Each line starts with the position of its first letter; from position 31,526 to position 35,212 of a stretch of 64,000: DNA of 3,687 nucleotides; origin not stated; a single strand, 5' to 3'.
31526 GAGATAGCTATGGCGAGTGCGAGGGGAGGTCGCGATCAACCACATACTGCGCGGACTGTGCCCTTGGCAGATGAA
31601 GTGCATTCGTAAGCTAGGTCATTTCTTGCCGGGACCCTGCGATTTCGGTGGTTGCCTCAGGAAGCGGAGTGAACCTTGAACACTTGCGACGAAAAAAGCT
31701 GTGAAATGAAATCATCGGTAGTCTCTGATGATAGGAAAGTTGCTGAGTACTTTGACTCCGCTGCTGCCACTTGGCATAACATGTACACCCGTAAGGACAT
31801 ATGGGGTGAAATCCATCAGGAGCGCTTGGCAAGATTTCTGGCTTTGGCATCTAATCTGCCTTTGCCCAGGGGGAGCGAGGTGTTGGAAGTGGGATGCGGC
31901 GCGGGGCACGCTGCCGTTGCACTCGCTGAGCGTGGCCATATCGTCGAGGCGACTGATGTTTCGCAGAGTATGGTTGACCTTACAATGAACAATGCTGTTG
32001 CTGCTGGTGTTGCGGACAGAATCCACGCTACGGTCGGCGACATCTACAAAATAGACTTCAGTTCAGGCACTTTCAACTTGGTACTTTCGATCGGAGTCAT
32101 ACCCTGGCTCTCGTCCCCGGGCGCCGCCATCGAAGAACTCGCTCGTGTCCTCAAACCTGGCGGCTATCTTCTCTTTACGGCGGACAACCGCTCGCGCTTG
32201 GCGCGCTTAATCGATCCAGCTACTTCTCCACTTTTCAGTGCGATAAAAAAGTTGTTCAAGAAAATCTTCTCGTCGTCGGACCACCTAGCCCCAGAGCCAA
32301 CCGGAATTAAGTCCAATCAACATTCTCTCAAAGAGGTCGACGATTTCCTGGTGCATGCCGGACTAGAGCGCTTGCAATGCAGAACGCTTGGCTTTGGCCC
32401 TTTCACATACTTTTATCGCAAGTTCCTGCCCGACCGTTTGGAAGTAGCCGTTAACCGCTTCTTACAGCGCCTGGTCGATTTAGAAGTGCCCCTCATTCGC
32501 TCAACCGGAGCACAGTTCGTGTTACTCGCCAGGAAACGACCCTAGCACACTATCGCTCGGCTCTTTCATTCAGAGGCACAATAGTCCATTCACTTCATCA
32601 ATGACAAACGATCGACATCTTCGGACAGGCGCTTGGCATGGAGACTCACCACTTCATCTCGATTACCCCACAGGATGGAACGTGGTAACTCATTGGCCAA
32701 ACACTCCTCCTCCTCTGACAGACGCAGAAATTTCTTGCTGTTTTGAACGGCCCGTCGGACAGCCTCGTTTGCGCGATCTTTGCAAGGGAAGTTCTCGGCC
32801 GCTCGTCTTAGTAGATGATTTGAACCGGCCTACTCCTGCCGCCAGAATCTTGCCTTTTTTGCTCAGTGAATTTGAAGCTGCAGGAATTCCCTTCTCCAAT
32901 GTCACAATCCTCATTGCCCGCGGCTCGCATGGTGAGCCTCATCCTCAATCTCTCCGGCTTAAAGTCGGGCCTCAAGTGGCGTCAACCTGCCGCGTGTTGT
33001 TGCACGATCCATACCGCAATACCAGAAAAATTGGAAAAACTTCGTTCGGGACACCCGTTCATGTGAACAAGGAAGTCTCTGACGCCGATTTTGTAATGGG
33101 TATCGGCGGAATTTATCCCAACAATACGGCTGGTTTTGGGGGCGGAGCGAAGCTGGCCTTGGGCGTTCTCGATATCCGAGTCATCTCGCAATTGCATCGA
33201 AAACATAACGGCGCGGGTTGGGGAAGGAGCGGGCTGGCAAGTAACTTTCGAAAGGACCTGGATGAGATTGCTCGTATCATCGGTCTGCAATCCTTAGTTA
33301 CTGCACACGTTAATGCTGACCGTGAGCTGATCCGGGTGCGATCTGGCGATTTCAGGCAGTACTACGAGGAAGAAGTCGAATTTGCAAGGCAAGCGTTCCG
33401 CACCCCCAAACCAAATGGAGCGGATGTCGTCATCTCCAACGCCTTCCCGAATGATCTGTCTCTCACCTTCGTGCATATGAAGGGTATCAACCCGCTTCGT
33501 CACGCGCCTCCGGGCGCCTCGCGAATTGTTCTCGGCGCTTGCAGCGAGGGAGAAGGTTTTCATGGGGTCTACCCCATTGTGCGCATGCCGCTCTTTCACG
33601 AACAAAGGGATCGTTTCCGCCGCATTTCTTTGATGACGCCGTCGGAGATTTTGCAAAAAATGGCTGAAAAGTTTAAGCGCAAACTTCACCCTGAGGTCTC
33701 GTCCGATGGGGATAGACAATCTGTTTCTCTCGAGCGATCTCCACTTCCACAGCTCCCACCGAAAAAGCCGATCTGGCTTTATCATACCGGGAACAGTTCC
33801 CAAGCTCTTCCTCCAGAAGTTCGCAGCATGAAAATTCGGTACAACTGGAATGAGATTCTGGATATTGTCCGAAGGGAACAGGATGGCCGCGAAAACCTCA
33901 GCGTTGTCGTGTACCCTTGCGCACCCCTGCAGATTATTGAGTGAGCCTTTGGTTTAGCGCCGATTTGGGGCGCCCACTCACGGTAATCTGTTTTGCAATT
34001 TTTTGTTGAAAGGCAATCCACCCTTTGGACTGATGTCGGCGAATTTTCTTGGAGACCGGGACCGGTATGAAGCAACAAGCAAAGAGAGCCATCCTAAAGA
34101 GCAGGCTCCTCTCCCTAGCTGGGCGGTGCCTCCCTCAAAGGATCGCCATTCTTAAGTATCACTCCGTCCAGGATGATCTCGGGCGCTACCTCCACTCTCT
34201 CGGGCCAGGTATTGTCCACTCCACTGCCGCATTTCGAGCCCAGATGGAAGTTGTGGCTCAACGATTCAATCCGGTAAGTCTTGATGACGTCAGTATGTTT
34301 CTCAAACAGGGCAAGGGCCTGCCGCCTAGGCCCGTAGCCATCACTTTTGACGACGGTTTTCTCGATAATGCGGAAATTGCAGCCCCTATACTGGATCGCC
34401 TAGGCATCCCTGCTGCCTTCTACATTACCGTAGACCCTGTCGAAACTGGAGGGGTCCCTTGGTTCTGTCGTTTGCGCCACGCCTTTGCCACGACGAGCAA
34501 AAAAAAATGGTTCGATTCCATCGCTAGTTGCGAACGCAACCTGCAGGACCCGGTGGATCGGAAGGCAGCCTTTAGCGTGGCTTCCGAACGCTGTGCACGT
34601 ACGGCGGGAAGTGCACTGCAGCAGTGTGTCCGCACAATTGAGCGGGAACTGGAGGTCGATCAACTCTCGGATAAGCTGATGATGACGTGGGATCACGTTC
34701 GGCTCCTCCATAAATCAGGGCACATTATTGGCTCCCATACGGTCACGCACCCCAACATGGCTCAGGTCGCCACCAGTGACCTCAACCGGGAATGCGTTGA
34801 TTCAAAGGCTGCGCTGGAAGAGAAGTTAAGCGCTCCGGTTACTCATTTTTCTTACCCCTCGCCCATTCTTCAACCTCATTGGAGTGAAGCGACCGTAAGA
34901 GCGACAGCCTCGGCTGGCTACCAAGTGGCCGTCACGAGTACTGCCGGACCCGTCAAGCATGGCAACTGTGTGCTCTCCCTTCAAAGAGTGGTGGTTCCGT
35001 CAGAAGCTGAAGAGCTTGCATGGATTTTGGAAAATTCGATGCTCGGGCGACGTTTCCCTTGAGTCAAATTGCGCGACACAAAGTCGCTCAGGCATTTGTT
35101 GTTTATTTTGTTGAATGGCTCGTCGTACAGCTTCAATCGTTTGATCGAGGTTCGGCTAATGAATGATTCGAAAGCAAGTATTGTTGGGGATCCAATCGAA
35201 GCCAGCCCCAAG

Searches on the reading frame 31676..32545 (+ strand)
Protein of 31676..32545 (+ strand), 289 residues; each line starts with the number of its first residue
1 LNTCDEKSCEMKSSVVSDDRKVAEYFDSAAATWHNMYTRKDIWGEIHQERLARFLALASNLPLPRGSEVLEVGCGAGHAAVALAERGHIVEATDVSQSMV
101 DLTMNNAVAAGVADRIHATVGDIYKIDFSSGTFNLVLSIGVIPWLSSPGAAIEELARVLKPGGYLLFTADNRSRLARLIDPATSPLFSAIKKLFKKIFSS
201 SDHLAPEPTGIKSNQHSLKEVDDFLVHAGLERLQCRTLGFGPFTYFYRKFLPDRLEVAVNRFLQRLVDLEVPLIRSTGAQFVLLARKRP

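Call 27: search_protein_families(library=pfam, proteins=[window:31676-32545:+], max_evalue=0.001)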
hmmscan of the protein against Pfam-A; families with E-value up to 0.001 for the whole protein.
window:31676-32545:+ (289 aa): 12 families
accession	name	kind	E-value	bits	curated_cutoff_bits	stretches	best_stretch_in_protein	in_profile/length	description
PF08241.18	Methyltransf_11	-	2.7e-20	73.2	21.2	1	70-167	1-95/95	Methyltransferase domain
PF13649.12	Methyltransf_25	-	3e-19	69.9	27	1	69-163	1-97/97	Methyltransferase domain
PF13489.12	Methyltransf_23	-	4.9e-17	62.6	27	1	48-182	6-132/164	Methyltransferase domain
PF13847.12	Methyltransf_31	-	3e-14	53.4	27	1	66-174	4-114/145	Methyltransferase domain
PF08242.18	Methyltransf_12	-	1e-11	45.8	30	1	70-165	1-98/98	Methyltransferase domain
PF01209.24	Ubie_methyltran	-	3e-09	37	20.1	1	17-169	4-153/233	ubiE/COQ5 methyltransferase family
PF05175.20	MTS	-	2.6e-06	27.6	23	1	57-138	23-104/170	Methyltransferase small domain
PF03141.22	Methyltransf_29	-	3.8e-06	26.2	23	1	68-171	120-221/506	Putative S-adenosyl-L-methionine-dependent methyltransferase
PF09445.16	Methyltransf_15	-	4.9e-06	26.6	22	1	69-126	4-61/165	RNA cap guanine-N2 methyltransferase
PF03848.20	TehB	-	7.7e-06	25.9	20.4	1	67-169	32-134/193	Tellurite resistance protein TehB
PF05724.17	TPMT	-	8.4e-06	26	26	1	30-107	3-79/218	Thiopurine S-methyltransferase (TPMT)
PF02353.26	CMAS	-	5.9e-05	23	27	1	43-166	40-163/273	Mycolic acid cyclopropane synthetase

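Call 45: search_solved_structures(query=window:31676-32545:+, max_evalue=0.001, show_alignments=0)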
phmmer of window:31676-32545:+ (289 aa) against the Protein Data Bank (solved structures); distinct sequences matched with E-value up to 0.001: 73 (the best 60 are shown).
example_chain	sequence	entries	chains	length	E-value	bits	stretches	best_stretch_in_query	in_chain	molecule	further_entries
3bus_A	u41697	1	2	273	2.9e-12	49.9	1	61-166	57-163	Methyltransferase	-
5wp5_A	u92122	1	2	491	1.5e-11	47.6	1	57-173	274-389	Phosphomethylethanolamine N-methyltransferase 2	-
4htf_A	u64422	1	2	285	1.7e-11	47.3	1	61-168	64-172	S-adenosylmethionine-dependent methyltransferase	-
8joz_A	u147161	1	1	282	1.9e-11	47.3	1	62-168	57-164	tRNA 5-carboxymethoxyuridine methyltransferase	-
6uv6_A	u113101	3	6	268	4.1e-11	46.1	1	57-166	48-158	D-glucose O-methyltransferase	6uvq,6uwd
3l8d_A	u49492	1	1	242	5.6e-10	42.4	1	25-166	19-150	Methyltransferase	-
4kdr_A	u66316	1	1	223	8.9e-10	41.7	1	20-183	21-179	3-demethylubiquinone-9 3-methyltransferase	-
5dpm_A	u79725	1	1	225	9.1e-10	41.7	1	20-183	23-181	Ubiquinone biosynthesis O-methyltransferase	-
5wp4_A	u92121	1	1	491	1.2e-09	41.3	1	58-169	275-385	Phosphoethanolamine N-methyltransferase 1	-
3mgg_A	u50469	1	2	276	1.5e-09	41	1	60-166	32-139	Methyltransferase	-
8zc8_A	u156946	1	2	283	1.6e-09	40.9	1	57-168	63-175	MitM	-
21zq_A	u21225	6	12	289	1.7e-09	40.8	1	57-168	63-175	MitM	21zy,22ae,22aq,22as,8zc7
4pne_A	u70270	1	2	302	1.9e-09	40.7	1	50-168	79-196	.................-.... protein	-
2avn_A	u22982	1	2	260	4.8e-09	39.3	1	24-173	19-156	ubiquinone/menaquinone biosynthesis methyltransferase-related protein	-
3dlc_A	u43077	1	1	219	1e-08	38.3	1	69-165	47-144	Putative S-adenosyl-L-methionine-dependent Methyltransferase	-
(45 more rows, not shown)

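Call 52: search_protein_families(library=ncbifam, proteins=[window:31676-32545:+], max_evalue=0.001)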
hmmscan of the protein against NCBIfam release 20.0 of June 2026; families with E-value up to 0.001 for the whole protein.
window:31676-32545:+ (289 aa): 53 families (the best 25 are shown)
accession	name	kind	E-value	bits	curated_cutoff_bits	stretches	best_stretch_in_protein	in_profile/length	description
TIGR02021.1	BchM-ChlM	equivalog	8.3e-18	64.6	158.9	1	21-144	4-130/218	magnesium protoporphyrin IX methyltransferase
NF043040.1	corrin_prot_MT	hypoth_equivalog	2e-16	60.1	180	1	65-168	41-148/216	corrinoid protein-associated methyltransferase CpaM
TIGR02072.1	BioC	equivalog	5.3e-15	55.9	184.95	1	65-169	34-134/244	malonyl-ACP O-methyltransferase BioC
NF008264.0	PRK11036.1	equivalog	1e-14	54.7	366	1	61-166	41-146/261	tRNA uridine 5-oxyacetic acid(34) methyltransferase CmoM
NF007610.0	PRK10258.1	equivalog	2.6e-14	53.2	342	1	56-176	33-147/251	malonyl-ACP O-methyltransferase BioC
NF045667.1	MTase_DVU1556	equivalog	1.6e-13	50.6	155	1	60-233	17-163/213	DVU_1556 family methyltransferase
NF041820.1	daptide_MTase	equivalog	3.6e-13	49.6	175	1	55-174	30-149/243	daptide-type RiPP biosynthesis methyltransferase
TIGR01983.1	UbiG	equivalog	5.6e-13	48.7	102.95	1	62-176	46-160/228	bifunctional 2-polyprenyl-6-hydroxyphenol methylase/3-demethylubiquinol 3-O-methyltransferase UbiG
NF001240.0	PRK00216.1-1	equivalog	6.1e-13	48.4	378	1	19-238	22-238/251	bifunctional demethylmenaquinone methyltransferase/2-methoxy-6-polyprenyl-1,4-benzoquinol methylase UbiE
NF001241.0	PRK00216.1-2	equivalog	2.6e-12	46.9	327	1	18-239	9-218/231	demethylmenaquinone methyltransferase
NF041537.1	ArsM_AhpD_UU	exception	3.5e-12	45.8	510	1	41-168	49-181/345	arsenite methyltransferase/AhpD domain selenoprotein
NF047649.1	MTase_UXPK_star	exception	5.2e-12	45.4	460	1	62-167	74-181/283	methyltransferase/UXPK-star double selenoprotein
NF041536.1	ArsM_DUF2284_UU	exception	2.5e-11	42.6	575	1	64-168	75-181/459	arsenite methyltransferase/DUF2284 domain selenoprotein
TIGR01934.1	MenG_MenH_UbiE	subfamily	1.2e-09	37.9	158.35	1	62-169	36-143/223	ubiquinone/menaquinone biosynthesis methyltransferase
NF041255.1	mycofact_MftM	equivalog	1.3e-09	37.8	200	1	62-158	136-232/289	mycofactocin oligosaccharide methyltransferase MftM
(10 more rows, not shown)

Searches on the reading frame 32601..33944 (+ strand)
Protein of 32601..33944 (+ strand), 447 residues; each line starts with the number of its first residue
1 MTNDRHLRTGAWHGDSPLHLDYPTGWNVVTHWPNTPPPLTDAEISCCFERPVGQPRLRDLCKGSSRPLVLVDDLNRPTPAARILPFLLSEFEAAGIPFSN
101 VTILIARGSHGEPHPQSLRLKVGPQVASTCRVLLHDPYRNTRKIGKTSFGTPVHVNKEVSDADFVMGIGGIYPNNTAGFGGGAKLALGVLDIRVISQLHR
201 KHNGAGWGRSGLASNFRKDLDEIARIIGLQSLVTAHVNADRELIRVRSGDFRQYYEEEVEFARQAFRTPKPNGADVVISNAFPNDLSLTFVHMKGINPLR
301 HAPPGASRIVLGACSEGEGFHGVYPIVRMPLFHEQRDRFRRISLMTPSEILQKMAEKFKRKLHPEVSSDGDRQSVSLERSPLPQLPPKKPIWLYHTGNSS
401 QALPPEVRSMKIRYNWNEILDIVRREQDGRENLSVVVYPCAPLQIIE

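Call 3: search_protein_families(library=pfam, proteins=[window:32601-33944:+], max_evalue=0.01)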
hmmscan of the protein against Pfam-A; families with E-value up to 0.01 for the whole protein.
window:32601-33944:+ (447 aa): 1 family
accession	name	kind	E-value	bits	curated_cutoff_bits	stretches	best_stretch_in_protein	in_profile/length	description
PF09861.14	Lar_N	-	7.3e-35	120.5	23.3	1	14-201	2-194/204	Lactate racemase N-terminal domain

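Call 4: search_protein_families(library=ncbifam, proteins=[window:32601-33944:+], max_evalue=0.01)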
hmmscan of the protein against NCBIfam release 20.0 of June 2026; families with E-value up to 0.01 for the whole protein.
window:32601-33944:+ (447 aa): 5 families
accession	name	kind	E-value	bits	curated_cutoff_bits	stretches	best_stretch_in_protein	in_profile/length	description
NF052593.1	NPN_racem_MAR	equivalog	1.4e-49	168.8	500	1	41-319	35-319/415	nickel-dependent malate racemase, LarAH6 family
NF052595.1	NPN_LarAH5_MAR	equivalog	5.5e-43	147.5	462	1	14-327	6-326/415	nickel-dependent malate racemase, LarAH5 family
NF052525.1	NPN_LarAH10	equivalog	1.9e-36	125.7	540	1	41-319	37-330/426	NPN-dependent 2-hydroxyacid racemase, LarAH10 family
NF033504.2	Ni_dep_LarA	equivalog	4.7e-35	121.1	460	1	48-327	45-330/422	nickel-dependent lactate racemase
NF052592.1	LarAH_14_15_16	equivalog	1.2e-05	23.9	740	1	12-202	15-213/520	NPN-dependent hydroxyacid isomerase, LarAH14/15/16 family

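Call 33: search_solved_structures(query=window:32601-33944:+, max_evalue=0.001, show_alignments=2)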
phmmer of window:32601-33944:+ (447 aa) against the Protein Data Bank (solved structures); distinct sequences matched with E-value up to 0.001: 9.
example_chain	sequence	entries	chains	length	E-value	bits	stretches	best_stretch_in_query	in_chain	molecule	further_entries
6d6z_A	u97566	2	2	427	9.8e-32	113.7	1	34-319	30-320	Malate racemase Mar2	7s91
9eid_A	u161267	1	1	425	2.2e-28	102.7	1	13-324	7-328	A broad-substrate spectrum lactate racemase A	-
9eia_A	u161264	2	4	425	2.4e-28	102.5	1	13-324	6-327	A broad-substrate spectrum lactate racemase A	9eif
2yjg_A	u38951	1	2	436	1.3e-23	86.9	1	45-325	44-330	LACTATE RACEMASE APOPROTEIN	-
5huq_A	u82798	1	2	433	4.9e-19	71.8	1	45-325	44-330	Lactate racemization operon protein LarA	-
6c1w_A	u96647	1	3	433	4.9e-19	71.8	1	45-325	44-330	Lactate racemase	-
8ezf_B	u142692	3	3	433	6.5e-19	71.4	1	45-325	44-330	Lactate racemase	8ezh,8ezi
9q2u_A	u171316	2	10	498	4.4e-08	35.7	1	43-193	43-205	Lactate racemase A | LarA-like nickel-pincer nucleotide cofactor-utilizing enzyme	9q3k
9q3j_A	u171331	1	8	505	2.3e-07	33.3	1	42-199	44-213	DUF2088 domain-containing protein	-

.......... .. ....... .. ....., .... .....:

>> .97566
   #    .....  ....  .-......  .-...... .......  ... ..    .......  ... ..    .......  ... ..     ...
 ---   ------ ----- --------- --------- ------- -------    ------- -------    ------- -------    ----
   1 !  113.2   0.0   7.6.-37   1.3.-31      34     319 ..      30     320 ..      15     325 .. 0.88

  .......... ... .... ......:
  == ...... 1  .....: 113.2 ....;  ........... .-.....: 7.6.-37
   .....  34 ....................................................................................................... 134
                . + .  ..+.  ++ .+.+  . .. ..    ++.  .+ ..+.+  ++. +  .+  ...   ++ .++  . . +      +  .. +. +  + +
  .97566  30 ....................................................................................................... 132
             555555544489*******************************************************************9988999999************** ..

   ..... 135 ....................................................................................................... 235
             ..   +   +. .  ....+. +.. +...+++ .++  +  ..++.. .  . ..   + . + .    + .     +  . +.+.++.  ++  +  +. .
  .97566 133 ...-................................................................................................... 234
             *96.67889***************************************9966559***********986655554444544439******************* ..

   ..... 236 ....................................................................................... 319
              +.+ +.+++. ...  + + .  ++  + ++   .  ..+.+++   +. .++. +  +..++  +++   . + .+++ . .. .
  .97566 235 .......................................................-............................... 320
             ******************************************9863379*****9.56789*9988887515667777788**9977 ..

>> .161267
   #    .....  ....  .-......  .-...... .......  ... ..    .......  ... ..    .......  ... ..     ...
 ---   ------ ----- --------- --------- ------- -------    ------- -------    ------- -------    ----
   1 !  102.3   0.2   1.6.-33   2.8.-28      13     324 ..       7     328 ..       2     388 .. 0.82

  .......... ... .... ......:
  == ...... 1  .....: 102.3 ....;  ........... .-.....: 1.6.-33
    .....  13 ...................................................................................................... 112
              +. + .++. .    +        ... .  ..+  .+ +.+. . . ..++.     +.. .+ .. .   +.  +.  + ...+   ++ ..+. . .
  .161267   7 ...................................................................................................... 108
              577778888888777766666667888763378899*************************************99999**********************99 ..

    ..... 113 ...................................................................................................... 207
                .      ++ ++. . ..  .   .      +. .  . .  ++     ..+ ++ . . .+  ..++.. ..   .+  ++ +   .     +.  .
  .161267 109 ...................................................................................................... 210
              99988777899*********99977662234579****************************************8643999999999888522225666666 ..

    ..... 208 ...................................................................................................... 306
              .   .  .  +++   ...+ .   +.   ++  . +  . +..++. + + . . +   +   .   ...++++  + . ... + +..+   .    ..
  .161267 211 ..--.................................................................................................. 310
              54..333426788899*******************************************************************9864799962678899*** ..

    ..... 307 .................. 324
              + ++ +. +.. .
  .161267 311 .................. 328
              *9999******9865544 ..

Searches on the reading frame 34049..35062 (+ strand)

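Call 3: search_protein_families(library=pfam, proteins=[window:34049-35062:+], max_evalue=0.01)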
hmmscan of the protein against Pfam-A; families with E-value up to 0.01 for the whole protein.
window:34049-35062:+ (337 aa): 1 family
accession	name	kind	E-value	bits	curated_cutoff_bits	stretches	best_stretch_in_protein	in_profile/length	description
PF01522.26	Polysacc_deac_1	-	9.9e-19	68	23.1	1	91-293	4-123/124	Polysaccharide deacetylase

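Call 4: search_protein_families(library=ncbifam, proteins=[window:34049-35062:+], max_evalue=0.01)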
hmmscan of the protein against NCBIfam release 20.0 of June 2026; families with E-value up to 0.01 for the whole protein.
window:34049-35062:+ (337 aa): 11 families
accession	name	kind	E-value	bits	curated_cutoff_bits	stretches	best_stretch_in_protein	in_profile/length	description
TIGR03938.2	deacetyl_PgaB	equivalog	7.3e-12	44.3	321.9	1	31-126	2-96/621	poly-beta-1,6-N-acetyl-D-glucosamine N-deacetylase PgaB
TIGR02764.1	spore_ybaN_pdaB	equivalog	5.7e-08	32.8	237.4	1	215-294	49-124/191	polysaccharide deacetylase family sporulation protein PdaB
TIGR02884.1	spore_pdaA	equivalog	2.4e-07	30.7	298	1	215-296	80-158/224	delta-lactam-biosynthetic de-N-acetylase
TIGR04243.1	nodulat_NodB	equivalog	2e-05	24.2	240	1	218-292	48-119/197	chitooligosaccharide deacetylase NodB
NF011177.0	PRK14582.1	equivalog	2.2e-05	23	923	1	34-124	51-137/671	poly-beta-1,6-N-acetyl-D-glucosamine N-deacetylase PgaB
NF050820.1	PolSacchBiosHfsH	equivalog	7.7e-05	22.5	400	0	215-271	84-140/249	oligosaccharide deacetylase HfsH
NF045821.1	PgAcgDacpgdA1_Bac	equivalog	0.00022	20.2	400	1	217-254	133-170/282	peptidoglycan-N-acetylglucosamine deacetylase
TIGR02873.1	spore_ylxY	hypoth_equivalog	0.00045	19.5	391.5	1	217-272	130-185/268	probable sporulation protein, polysaccharide deacetylase family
TIGR03933.1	PIA_icaB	equivalog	0.0015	18.1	248.35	1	60-127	38-105/245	intercellular adhesin biosynthesis polysaccharide N-deacetylase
NF011176.0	PRK14581.1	equivalog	0.0021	16.3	1091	1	22-116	38-129/673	poly-beta-1,6-N-acetyl-D-glucosamine N-deacetylase PgaB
TIGR03006.1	pepcterm_polyde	equivalog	0.0064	15.6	276.2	1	217-305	66-151/272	XrtA system polysaccharide deacetylase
